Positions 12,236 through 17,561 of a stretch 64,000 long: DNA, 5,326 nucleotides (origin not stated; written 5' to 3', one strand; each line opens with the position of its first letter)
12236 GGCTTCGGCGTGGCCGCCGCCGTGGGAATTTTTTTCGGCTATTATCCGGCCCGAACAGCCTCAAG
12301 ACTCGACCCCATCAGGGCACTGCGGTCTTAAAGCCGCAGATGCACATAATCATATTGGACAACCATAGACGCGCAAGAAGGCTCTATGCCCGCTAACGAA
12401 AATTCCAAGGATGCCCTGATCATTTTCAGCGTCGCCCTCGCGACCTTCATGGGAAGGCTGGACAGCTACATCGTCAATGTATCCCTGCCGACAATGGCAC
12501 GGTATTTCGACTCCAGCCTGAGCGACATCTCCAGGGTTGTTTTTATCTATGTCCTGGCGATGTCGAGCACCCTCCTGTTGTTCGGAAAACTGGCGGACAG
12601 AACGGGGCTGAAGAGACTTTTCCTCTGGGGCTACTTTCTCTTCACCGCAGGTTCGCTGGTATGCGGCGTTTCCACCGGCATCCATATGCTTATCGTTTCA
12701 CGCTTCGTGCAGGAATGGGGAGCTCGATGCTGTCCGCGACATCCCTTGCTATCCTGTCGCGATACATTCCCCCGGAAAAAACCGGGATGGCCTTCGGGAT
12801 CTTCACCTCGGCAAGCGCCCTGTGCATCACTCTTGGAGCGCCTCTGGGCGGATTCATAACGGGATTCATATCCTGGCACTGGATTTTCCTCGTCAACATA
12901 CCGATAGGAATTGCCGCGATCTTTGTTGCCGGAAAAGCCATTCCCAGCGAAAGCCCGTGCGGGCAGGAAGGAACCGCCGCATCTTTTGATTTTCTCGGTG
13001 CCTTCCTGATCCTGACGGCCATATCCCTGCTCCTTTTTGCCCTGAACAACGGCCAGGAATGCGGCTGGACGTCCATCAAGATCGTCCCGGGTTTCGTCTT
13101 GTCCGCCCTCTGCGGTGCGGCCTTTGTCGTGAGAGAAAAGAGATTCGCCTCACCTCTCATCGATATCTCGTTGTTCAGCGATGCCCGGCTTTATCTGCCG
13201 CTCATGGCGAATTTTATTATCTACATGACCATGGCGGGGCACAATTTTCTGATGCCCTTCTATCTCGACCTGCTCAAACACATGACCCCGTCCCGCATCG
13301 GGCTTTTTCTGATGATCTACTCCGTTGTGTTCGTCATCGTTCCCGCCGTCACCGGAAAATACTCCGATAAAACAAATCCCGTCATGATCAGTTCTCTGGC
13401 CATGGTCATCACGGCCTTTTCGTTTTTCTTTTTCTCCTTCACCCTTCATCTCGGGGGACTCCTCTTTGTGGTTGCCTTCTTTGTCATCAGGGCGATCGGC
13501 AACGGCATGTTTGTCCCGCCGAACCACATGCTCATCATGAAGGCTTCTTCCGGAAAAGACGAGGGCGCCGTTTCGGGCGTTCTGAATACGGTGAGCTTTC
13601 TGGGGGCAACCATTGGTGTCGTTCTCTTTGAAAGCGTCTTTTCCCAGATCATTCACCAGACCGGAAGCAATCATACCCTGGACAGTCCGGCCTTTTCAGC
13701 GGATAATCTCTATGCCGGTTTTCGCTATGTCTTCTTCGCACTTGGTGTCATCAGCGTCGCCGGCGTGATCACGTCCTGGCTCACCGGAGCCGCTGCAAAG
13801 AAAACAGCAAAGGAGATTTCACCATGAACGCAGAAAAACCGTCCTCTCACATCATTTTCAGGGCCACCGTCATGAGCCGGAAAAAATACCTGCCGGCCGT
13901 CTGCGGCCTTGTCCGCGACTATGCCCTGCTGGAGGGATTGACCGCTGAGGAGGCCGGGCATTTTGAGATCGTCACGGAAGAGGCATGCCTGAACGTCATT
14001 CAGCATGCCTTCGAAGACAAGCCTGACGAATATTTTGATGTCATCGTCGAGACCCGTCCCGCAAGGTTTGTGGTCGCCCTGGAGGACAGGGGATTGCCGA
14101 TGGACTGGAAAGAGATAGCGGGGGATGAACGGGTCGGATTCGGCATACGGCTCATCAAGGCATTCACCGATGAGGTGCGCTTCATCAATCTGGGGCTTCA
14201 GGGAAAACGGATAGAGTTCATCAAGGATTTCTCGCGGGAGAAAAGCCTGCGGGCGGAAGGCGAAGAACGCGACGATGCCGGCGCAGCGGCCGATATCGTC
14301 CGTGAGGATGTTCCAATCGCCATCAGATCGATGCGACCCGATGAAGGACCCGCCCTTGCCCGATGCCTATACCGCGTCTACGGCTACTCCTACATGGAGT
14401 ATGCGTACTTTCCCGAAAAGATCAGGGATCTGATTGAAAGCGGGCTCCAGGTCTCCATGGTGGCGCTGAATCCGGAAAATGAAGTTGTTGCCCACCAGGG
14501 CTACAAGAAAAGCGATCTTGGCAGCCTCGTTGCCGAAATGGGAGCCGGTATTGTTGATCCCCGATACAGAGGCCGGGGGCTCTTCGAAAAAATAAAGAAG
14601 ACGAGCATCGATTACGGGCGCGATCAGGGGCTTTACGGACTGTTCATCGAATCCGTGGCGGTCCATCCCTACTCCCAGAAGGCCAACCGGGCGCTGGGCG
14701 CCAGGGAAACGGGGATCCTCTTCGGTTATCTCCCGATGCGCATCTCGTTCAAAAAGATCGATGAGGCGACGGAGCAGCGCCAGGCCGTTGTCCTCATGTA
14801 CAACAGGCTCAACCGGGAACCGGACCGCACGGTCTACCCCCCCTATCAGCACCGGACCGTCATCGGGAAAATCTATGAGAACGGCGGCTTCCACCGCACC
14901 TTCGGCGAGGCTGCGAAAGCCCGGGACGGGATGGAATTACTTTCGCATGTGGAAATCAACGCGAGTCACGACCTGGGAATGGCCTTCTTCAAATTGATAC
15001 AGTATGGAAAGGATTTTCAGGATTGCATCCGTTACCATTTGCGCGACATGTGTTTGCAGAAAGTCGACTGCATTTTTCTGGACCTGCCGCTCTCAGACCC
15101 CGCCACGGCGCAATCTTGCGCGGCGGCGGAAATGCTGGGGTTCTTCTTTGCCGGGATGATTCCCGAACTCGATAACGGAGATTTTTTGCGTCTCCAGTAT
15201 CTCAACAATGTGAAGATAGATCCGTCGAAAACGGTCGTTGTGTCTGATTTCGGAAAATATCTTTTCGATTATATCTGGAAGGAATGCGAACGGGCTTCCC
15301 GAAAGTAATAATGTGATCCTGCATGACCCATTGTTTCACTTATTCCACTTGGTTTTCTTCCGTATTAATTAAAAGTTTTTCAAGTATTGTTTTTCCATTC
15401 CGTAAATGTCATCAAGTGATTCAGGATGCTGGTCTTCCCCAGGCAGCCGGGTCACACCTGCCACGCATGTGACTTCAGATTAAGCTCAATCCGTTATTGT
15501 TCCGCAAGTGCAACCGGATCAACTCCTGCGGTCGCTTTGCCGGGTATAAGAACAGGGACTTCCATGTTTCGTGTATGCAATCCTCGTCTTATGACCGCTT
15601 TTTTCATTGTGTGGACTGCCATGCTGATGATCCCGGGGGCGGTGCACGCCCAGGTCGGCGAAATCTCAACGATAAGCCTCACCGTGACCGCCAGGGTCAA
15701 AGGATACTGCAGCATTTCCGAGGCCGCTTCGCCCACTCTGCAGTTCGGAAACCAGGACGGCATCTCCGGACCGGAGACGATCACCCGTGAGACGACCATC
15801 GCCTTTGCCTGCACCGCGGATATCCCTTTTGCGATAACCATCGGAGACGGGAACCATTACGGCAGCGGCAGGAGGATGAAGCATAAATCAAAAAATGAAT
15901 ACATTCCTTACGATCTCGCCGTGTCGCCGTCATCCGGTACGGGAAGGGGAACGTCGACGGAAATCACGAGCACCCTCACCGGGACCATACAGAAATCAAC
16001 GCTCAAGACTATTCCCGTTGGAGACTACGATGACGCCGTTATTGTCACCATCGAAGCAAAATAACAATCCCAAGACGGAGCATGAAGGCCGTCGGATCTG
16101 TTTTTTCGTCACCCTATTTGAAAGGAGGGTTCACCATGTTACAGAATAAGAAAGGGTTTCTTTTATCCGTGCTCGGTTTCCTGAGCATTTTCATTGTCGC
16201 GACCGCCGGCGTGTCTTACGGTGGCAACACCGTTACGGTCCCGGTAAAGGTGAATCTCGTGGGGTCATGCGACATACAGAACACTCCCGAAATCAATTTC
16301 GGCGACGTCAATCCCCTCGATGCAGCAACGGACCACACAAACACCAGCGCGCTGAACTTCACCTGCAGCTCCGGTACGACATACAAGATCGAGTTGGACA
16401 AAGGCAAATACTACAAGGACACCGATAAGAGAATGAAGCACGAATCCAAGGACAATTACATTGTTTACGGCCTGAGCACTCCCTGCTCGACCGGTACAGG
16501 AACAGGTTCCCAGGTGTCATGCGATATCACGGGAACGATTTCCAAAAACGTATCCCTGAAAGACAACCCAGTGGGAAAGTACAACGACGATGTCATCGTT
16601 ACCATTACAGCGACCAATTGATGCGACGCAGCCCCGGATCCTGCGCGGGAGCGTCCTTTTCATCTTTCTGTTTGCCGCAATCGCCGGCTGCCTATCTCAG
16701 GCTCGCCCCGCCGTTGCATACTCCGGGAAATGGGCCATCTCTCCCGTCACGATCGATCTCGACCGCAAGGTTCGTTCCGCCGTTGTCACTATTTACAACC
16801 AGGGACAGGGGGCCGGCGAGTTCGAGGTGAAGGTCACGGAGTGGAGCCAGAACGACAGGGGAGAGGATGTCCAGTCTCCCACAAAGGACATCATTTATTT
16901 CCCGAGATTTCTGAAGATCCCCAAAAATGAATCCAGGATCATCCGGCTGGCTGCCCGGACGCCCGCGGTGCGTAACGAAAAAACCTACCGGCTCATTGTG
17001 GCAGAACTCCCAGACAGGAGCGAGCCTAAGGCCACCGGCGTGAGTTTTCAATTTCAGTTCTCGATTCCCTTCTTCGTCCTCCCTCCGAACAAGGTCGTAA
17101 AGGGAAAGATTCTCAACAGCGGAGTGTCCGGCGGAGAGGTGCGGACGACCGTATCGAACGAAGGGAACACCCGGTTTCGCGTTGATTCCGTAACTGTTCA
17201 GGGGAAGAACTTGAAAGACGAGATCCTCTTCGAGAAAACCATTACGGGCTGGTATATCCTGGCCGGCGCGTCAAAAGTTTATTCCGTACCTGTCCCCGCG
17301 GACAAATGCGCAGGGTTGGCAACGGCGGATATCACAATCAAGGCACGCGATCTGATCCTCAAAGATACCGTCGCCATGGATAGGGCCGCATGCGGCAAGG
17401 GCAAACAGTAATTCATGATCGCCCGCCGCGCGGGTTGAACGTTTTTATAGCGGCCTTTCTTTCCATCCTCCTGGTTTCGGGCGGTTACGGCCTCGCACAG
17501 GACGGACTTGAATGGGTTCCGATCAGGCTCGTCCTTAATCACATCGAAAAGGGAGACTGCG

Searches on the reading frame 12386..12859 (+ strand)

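Call 15: search_protein_families(library=pfam, proteins=[window:12386-12859:+], max_evalue=0.001)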
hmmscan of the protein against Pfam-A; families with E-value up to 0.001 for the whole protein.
window:12386-12859:+ (157 aa): 2 families
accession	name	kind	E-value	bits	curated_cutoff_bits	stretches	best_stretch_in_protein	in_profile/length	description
PF07690.21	MFS_1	-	1.5e-17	64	33.4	1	16-113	1-99/347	Major Facilitator Superfamily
PF00083.30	Sugar_tr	-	1.1e-06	28.3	22.3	1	14-108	14-111/452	Sugar (and other) transporter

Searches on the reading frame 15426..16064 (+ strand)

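Call 87: search_protein_families(library=pfam, proteins=[window:15426-16064:+], max_evalue=0.0001)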
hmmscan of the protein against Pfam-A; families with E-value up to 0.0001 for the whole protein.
window:15426-16064:+ (212 aa): 1 family
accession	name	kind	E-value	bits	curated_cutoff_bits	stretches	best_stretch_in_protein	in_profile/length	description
PF05229.21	SCPU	-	2.2e-14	54.4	22.4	1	84-208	4-138/138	Spore Coat Protein U domain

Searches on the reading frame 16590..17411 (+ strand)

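Call 87: search_protein_families(library=pfam, proteins=[window:16590-17411:+], max_evalue=0.0001)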
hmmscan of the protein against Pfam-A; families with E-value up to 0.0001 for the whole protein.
window:16590-17411:+ (273 aa): 1 family
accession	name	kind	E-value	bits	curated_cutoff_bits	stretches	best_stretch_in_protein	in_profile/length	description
PF00345.26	PapD_N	-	2.3e-11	44.2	23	1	50-166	4-123/126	Pili and flagellar-assembly chaperone, PapD N-terminal domain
